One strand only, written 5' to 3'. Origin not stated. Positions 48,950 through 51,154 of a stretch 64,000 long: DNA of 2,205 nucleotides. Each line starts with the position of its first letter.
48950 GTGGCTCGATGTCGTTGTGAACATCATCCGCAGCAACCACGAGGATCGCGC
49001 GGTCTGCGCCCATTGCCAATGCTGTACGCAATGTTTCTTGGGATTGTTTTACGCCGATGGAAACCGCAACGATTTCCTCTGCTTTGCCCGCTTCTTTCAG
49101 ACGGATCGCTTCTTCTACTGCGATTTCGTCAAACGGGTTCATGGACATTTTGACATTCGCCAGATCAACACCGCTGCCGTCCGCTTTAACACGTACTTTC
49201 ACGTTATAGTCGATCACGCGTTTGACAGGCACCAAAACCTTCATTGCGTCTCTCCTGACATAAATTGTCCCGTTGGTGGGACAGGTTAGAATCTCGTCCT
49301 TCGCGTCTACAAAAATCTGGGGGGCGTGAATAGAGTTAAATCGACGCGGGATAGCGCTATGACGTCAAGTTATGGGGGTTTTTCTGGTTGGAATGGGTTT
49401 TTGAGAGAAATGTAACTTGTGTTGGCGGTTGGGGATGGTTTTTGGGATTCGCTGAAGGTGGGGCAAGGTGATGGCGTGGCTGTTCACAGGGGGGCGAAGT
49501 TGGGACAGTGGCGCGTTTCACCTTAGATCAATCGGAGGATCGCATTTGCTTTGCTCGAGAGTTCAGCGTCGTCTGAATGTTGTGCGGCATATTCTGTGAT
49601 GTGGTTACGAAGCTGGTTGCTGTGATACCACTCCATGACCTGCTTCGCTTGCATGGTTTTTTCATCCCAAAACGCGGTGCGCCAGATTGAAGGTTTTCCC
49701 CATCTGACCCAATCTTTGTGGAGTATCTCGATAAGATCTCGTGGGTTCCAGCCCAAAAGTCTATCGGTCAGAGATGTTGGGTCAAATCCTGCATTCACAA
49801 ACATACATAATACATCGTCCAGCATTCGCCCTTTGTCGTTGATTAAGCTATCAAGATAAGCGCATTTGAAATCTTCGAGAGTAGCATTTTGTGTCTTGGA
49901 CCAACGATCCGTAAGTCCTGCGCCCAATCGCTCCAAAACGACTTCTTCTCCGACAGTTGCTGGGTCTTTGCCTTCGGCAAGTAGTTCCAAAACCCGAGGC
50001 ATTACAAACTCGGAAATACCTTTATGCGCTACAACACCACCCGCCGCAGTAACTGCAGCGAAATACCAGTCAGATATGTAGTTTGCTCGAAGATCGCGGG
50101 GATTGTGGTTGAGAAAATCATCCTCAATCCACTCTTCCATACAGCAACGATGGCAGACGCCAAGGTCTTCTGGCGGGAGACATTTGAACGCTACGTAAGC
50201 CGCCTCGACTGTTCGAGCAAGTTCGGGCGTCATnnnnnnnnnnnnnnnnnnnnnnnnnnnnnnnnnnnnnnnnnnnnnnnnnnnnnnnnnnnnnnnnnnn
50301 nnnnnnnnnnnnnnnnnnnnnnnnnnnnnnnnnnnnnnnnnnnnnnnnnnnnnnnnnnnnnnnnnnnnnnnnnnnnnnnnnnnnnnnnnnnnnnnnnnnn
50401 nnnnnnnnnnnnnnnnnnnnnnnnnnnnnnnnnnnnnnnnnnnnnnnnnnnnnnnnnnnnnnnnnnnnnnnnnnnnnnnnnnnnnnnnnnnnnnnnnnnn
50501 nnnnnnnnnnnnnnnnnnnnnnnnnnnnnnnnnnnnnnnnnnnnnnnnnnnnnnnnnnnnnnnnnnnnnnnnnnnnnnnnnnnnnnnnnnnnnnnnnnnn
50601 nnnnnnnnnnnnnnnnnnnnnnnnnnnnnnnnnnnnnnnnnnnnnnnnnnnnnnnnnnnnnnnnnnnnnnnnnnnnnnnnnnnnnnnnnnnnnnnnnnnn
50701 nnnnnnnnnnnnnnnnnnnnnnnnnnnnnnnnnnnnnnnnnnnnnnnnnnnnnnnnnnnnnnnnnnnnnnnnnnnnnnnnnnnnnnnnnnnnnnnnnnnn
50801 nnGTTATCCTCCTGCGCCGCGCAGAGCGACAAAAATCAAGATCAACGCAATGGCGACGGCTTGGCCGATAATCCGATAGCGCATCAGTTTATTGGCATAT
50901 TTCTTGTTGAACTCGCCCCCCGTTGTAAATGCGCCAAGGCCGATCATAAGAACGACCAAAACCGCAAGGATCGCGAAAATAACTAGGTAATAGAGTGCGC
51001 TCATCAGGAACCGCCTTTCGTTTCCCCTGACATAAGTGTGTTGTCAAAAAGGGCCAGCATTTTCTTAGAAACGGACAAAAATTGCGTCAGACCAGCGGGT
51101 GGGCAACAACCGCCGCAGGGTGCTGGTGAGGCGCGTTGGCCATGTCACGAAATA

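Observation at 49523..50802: Low-GC, Cys-rich hypothetical gene translationally coupled (ATGA) to a PduO-type adenosyltransferase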

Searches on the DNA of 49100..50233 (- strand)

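Call 73: search_rna_families(sources=[L020, L022, L058, L060, L062, L025], threshold=gathering)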
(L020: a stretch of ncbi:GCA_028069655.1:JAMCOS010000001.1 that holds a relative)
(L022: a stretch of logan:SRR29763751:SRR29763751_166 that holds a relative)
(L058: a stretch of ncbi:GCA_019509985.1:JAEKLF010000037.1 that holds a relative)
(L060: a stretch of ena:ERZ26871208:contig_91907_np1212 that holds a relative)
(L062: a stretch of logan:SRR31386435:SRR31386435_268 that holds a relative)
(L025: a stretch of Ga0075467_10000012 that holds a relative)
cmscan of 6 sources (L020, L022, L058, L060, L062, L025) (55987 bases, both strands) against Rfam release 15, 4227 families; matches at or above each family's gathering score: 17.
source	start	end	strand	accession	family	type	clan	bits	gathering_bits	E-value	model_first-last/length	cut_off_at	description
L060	674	807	+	RF02553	YrlA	Gene; sRNA;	-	71.4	69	1.8e-14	1-114/114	no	Y RNA-like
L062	1071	1143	+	RF00005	tRNA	Gene; tRNA;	CL00001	65.7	29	4.1e-12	1-71/71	no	tRNA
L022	1793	1866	+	RF00005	tRNA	Gene; tRNA;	CL00001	60.8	29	9.2e-11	1-71/71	no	tRNA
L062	2489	2557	+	RF00005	tRNA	Gene; tRNA;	CL00001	60.4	29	1.2e-10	3-68/71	no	tRNA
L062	1363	1434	+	RF00005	tRNA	Gene; tRNA;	CL00001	59.7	29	1.9e-10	1-71/71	no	tRNA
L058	1551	1623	+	RF00005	tRNA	Gene; tRNA;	CL00001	58.9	29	3e-10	1-71/71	no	tRNA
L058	1464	1537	+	RF00005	tRNA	Gene; tRNA;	CL00001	58.6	29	3.8e-10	1-71/71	no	tRNA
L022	1876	1959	+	RF00005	tRNA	Gene; tRNA;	CL00001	56.7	29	1.3e-09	1-71/71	no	tRNA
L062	990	1062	+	RF00005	tRNA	Gene; tRNA;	CL00001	54.5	29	5.2e-09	1-71/71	no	tRNA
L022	2340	2412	+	RF00005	tRNA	Gene; tRNA;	CL00001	53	29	1.3e-08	1-71/71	no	tRNA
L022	3483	3549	+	RF00005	tRNA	Gene; tRNA;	CL00001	51.5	29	3.5e-08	4-67/71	no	tRNA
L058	1285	1356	+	RF00005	tRNA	Gene; tRNA;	CL00001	51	29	4.7e-08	1-71/71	no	tRNA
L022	1975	2046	+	RF00005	tRNA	Gene; tRNA;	CL00001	48.7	29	2e-07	1-71/71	no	tRNA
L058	2481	2547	+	RF00005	tRNA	Gene; tRNA;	CL00001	47.5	29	4.3e-07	4-67/71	no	tRNA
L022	2237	2309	+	RF00005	tRNA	Gene; tRNA;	CL00001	46.2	29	9.9e-07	1-71/71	no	tRNA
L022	2151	2223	+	RF00005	tRNA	Gene; tRNA;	CL00001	42.4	29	1.1e-05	1-71/71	no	tRNA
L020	3417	3489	+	RF00005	tRNA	Gene; tRNA;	CL00001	36.6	29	0.00042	1-71/71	no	tRNA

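Call 86: search_rna_families(source=window, start=49100, end=49700, threshold=evalue, max_evalue=1)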
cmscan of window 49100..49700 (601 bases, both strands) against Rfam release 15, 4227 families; matches with E-value up to 1: 0.
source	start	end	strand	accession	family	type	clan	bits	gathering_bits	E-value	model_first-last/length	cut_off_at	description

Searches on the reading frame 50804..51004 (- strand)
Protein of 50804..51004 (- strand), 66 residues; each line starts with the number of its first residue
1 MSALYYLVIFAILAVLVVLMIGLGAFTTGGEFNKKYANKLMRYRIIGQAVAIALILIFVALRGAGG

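Call 4: search_protein_families(library=pfam, proteins=[window:50804-51004:-], max_evalue=1)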
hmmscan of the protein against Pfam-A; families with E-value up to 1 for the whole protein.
window:50804-51004:- (66 aa): 3 families
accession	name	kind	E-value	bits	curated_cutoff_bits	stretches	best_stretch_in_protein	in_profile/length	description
PF04588.18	HIG_1_N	-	9.7e-11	42.1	22.4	1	7-57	4-51/52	Hypoxia induced protein conserved region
PF14986.11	DUF4514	-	0.42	11.3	27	1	41-62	20-41/60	Domain of unknown function (DUF4514)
PF11189.13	DUF2973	-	0.88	10.1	22.2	1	3-36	3-36/68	Protein of unknown function (DUF2973)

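Call 5: search_protein_families(library=ncbifam, proteins=[window:50804-51004:-], max_evalue=1)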
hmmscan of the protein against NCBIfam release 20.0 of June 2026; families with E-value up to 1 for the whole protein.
window:50804-51004:- (66 aa): 4 families
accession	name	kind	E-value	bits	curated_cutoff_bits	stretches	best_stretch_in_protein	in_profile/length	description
NF033233.1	twin_helix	hypoth_equivalog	6.8e-17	61.1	49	1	6-63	2-57/58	twin transmembrane helix small protein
NF033218.1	anchor_AmaP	equivalog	0.077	12.8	55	1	7-59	11-64/166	alkaline shock response membrane anchor protein AmaP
NF045937.1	MSC_0624_12TM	equivalog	0.18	10.3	70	1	2-59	204-261/445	MSC_0624 family F1-like ATPase-associated membrane protein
NF045994.1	MAG4530_fam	subfamily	0.34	9.7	50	1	5-58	23-81/441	MAG4530 family protein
